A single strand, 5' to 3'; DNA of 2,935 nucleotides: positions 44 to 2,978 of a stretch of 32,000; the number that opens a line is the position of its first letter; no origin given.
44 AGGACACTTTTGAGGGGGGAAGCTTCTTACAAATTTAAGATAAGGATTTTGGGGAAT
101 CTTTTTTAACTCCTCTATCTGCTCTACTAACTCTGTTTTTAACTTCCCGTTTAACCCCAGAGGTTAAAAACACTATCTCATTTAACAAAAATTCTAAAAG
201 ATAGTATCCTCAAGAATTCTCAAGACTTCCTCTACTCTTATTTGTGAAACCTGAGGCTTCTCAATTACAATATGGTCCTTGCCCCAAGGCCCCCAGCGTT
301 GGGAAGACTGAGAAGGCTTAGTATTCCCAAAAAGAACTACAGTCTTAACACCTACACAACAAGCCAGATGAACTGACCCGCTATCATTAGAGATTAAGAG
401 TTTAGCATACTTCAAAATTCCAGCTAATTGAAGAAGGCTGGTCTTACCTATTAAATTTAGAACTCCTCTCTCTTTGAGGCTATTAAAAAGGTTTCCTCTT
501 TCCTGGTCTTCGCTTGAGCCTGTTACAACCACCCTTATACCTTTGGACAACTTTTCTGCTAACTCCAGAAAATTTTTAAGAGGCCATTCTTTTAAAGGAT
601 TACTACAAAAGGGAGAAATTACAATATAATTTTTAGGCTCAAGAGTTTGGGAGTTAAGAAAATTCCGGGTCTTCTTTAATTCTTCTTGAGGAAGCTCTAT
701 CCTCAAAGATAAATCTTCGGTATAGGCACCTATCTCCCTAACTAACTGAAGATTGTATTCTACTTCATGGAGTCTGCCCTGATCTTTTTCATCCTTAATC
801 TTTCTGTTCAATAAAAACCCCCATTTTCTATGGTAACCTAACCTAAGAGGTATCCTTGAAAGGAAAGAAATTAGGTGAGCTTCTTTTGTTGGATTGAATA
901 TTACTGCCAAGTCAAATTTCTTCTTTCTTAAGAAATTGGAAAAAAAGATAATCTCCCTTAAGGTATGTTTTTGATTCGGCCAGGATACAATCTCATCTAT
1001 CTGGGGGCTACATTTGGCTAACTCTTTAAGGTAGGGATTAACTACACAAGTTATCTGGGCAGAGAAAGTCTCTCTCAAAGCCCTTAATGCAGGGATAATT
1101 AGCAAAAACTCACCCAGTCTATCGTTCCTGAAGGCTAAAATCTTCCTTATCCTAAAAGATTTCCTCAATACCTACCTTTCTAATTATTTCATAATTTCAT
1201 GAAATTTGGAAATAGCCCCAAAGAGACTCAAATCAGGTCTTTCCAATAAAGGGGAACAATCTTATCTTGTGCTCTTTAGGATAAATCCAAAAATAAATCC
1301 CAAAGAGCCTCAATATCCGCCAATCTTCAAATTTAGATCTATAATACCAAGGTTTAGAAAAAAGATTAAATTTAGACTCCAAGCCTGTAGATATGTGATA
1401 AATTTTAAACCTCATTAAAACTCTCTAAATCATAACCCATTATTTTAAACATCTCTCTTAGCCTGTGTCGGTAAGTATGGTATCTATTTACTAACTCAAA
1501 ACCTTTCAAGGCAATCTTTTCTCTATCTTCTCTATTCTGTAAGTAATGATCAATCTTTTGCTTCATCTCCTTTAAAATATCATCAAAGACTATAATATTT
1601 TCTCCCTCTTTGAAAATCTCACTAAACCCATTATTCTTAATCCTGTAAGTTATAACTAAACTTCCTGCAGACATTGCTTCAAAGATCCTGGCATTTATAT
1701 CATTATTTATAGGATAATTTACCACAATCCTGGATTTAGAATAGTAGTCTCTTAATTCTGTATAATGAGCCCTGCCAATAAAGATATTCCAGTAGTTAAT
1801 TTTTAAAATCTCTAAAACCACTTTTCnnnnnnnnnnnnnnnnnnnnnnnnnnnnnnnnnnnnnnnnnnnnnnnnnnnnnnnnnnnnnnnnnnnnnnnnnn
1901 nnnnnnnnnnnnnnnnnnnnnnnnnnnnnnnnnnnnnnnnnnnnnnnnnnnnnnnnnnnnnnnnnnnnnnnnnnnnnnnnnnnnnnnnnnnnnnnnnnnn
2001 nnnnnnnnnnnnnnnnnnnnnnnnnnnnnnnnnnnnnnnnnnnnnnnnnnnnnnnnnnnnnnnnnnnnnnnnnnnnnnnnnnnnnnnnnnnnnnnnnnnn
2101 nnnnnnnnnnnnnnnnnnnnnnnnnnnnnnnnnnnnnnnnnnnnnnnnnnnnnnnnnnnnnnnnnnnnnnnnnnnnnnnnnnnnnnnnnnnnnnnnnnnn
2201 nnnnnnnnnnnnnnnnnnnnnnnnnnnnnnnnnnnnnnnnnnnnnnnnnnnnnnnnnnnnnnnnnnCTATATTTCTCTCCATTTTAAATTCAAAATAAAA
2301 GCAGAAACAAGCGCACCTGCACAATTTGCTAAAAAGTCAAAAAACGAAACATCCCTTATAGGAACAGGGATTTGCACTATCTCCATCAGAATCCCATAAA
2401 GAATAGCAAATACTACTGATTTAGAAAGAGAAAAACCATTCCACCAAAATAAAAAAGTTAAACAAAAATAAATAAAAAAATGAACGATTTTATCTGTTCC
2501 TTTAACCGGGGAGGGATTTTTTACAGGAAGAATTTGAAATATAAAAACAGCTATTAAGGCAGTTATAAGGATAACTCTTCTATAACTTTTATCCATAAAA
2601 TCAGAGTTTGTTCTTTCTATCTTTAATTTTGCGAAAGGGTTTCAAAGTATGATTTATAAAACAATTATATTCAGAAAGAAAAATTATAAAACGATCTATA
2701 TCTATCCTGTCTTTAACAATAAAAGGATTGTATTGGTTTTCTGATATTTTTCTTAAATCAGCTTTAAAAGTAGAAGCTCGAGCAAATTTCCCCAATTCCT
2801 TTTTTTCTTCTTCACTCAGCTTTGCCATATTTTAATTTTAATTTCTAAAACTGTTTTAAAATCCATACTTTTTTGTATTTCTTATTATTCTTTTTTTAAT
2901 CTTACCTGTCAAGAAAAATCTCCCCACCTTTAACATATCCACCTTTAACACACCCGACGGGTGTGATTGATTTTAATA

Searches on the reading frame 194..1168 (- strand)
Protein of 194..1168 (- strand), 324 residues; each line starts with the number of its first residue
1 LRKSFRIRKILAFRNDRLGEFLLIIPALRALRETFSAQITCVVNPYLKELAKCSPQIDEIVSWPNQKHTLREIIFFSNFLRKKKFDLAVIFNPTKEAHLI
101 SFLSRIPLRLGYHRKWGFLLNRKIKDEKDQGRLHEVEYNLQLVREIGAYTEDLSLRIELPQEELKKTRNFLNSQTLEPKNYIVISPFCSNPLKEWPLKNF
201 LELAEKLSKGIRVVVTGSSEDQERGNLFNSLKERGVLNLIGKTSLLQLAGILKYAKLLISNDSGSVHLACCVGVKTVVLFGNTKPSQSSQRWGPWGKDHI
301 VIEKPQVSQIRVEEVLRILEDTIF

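Call 25: search_protein_families(library=pfam, proteins=[window:194-1168:-])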
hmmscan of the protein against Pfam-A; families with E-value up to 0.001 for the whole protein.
window:194-1168:- (324 aa): 2 families
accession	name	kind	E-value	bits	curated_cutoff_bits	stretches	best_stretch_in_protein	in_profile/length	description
PF01075.23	Glyco_transf_9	-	4.2e-32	111.9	22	1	80-304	8-229/247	Glycosyltransferase family 9 (heptosyltransferase)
PF02350.25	Epimerase_2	-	0.00011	21.6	30.6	1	142-279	146-284/347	UDP-N-acetylglucosamine 2-epimerase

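Call 59: find_encoding_contigs(protein=window:194-1168:-, flank=10000, max_places=6)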
Protein window:194-1168:- (324 aa): 3 contigs read that carry it; 2 places shown.
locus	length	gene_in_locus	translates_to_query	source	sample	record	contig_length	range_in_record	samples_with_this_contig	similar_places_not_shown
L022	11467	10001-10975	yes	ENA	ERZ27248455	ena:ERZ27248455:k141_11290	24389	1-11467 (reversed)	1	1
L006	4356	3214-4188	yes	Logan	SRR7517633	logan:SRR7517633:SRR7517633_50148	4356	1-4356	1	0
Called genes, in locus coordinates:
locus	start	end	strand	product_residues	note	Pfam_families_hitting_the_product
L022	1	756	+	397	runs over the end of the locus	PF13439:Glyco_transf_4, PF13477:Glyco_trans_4_2 (weak), PF13579:Glyco_trans_4_4 (weak), PF00534:Glycos_transf_1, PF13692:Glyco_trans_1_4, PF13524:Glyco_trans_1_2 (weak)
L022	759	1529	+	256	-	PF03808:Glyco_tran_WecG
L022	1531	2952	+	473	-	PF13727:CoA_binding_3, PF02397:Bac_transf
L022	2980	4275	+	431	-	PF04932:Wzy_C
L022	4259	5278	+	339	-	PF01408:GFO_IDH_MocA, PF02894:GFO_IDH_MocA_C, PF22725:GFO_IDH_MocA_C3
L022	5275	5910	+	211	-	PF00132:Hexapep (weak), PF25084:LbH_EIF2B, PF00132:Hexapep (weak), PF25087:GMPPB_C (weak), PF00132:Hexapep, PF14602:Hexapep_2 (weak)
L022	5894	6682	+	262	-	PF00535:Glycos_transf_2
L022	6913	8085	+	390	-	PF13439:Glyco_transf_4, PF00534:Glycos_transf_1, PF13692:Glyco_trans_1_4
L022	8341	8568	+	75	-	-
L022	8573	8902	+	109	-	PF04892:VanZ-LLP1 (weak)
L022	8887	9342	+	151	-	-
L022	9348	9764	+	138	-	PF00534:Glycos_transf_1, PF13692:Glyco_trans_1_4, PF13524:Glyco_trans_1_2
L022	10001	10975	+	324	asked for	PF01075:Glyco_transf_9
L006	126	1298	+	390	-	PF13439:Glyco_transf_4, PF00534:Glycos_transf_1, PF13692:Glyco_trans_1_4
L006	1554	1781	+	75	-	-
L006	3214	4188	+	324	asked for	PF01075:Glyco_transf_9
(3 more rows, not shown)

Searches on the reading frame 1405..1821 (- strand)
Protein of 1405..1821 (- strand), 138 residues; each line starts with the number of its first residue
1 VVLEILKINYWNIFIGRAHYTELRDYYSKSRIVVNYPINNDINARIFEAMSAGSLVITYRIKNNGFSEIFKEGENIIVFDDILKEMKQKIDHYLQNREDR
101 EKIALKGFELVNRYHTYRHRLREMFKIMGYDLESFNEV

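Call 25: search_protein_families(library=pfam, proteins=[window:1405-1821:-])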
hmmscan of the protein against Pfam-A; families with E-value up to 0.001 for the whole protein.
window:1405-1821:- (138 aa): 3 families
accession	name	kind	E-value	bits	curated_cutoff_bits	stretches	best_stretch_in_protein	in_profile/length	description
PF13524.12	Glyco_trans_1_2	-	1.6e-26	93.4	25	1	15-125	32-143/144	Glycosyl transferase-like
PF00534.26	Glycos_transf_1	-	3.8e-08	33.5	26.4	1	13-104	76-166/172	Glycosyl transferases group 1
PF13692.12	Glyco_trans_1_4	-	8.1e-08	33.1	27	1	13-96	62-142/142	Glycosyl transferases group 1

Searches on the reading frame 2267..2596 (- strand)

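Call 25: search_protein_families(library=pfam, proteins=[window:2267-2596:-])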
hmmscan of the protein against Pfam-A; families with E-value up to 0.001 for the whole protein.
window:2267-2596:- (109 aa): 1 family
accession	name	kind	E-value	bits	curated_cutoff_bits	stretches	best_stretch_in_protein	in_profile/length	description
PF04892.17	VanZ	-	2.8e-07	31.6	30.1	1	31-103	55-123/126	VanZ like family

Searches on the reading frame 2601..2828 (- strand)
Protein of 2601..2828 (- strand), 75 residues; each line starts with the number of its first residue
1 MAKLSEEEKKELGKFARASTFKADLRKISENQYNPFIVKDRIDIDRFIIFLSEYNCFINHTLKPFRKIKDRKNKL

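Call 25: search_protein_families(library=pfam, proteins=[window:2601-2828:-])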
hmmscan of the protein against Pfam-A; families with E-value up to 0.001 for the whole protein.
window:2601-2828:- (75 aa): 0 families

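Call 68: find_encoding_contigs(protein=window:2601-2828:-, flank=4000, max_places=10)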
Protein window:2601-2828:- (75 aa): 3 contigs read that carry it; 2 places shown.
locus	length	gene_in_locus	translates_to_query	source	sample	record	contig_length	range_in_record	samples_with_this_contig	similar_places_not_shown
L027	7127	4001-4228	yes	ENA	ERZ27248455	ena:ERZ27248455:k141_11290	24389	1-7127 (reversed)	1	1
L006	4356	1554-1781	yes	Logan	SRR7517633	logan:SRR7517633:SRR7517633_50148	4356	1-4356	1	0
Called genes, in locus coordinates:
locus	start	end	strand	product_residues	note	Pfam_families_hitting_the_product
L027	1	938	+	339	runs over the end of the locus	PF01408:GFO_IDH_MocA, PF02894:GFO_IDH_MocA_C, PF22725:GFO_IDH_MocA_C3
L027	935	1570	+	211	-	PF00132:Hexapep (weak), PF25084:LbH_EIF2B, PF00132:Hexapep (weak), PF25087:GMPPB_C (weak), PF00132:Hexapep, PF14602:Hexapep_2 (weak)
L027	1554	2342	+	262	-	PF00535:Glycos_transf_2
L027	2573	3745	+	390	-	PF13439:Glyco_transf_4, PF00534:Glycos_transf_1, PF13692:Glyco_trans_1_4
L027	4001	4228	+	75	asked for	-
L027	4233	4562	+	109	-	PF04892:VanZ-LLP1 (weak)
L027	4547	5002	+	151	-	-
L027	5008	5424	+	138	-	PF00534:Glycos_transf_1, PF13692:Glyco_trans_1_4, PF13524:Glyco_trans_1_2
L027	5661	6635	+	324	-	PF01075:Glyco_transf_9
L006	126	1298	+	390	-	PF13439:Glyco_transf_4, PF00534:Glycos_transf_1, PF13692:Glyco_trans_1_4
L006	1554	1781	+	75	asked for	-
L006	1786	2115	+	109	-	PF04892:VanZ-LLP1 (weak)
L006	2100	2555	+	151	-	-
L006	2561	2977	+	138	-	PF00534:Glycos_transf_1, PF13692:Glyco_trans_1_4, PF13524:Glyco_trans_1_2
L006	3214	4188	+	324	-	PF01075:Glyco_transf_9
